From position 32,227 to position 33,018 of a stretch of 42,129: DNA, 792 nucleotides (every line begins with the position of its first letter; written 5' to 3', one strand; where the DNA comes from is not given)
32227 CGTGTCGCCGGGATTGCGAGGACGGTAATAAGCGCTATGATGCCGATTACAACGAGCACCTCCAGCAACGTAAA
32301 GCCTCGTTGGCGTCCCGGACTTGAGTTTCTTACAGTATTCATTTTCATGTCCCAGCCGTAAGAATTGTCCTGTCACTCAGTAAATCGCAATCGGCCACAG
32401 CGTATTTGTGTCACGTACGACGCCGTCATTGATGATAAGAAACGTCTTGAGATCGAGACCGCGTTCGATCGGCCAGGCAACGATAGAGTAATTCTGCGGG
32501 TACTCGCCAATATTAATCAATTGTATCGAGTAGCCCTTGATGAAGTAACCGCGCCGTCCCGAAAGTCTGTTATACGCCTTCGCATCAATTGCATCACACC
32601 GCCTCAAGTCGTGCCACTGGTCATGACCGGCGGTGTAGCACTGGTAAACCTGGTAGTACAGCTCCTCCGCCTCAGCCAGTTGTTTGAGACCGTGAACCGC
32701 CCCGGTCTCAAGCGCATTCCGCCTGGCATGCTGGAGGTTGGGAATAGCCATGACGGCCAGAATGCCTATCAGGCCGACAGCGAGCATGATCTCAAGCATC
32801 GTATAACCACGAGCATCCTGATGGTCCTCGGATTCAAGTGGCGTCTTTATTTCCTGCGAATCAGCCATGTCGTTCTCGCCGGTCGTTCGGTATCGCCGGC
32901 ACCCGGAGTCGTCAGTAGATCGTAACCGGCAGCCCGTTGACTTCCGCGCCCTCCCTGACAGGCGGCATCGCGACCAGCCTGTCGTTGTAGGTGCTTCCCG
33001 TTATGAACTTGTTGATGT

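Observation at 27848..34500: Twelve consecutive, divergent prepilin paralogs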

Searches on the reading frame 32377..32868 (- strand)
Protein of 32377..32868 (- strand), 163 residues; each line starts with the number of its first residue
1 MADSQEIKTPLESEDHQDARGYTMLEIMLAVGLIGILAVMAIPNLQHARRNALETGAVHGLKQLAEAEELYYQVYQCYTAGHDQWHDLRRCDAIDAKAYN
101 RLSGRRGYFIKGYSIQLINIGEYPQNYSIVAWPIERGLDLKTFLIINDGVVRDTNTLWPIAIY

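Call 5: search_protein_families(library=pfam, proteins=[window:32377-32868:-], max_evalue=0.1)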
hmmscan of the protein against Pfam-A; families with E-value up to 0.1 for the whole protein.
window:32377-32868:- (163 aa): 1 family
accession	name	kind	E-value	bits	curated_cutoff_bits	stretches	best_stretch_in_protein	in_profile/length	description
PF07963.17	N_methyl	-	0.0001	22.2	21.2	1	19-42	4-27/27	Prokaryotic N-terminal methylation motif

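Call 25: search_protein_families(library=ncbifam, proteins=[window:32377-32868:-], max_evalue=0.01)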
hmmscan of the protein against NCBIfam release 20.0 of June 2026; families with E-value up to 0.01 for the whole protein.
window:32377-32868:- (163 aa): 7 families
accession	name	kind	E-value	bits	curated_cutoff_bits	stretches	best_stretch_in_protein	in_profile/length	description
NF041775.1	typeIV_PilA_Myxo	equivalog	9.3e-07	29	400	1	19-73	10-64/214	type IV pilin protein PilA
NF041013.1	T4P_ComGE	equivalog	2.1e-05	24.5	49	1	19-54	3-38/83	competence type IV pilus minor pilin ComGE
NF040999.1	pilin_ComGC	equivalog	2.9e-05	24.2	75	1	20-93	2-71/84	competence type IV pilus major pilin ComGC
TIGR01710.1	typeII_sec_gspG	equivalog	3.6e-05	23.8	88.85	1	20-71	1-52/134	type II secretion system major pseudopilin GspG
NF007862.0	PRK10574.1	equivalog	6.1e-05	23.2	138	1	18-54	3-39/145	prepilin peptidase-dependent pilin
TIGR02532.1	IV_pilin_GFxxxE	domain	0.00034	20.3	16.3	1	20-42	2-24/24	prepilin-type N-terminal cleavage/methylation domain-containing protein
TIGR01708.2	typeII_sec_gspH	equivalog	0.0011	19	80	1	20-52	2-35/169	type II secretion system minor pseudopilin GspH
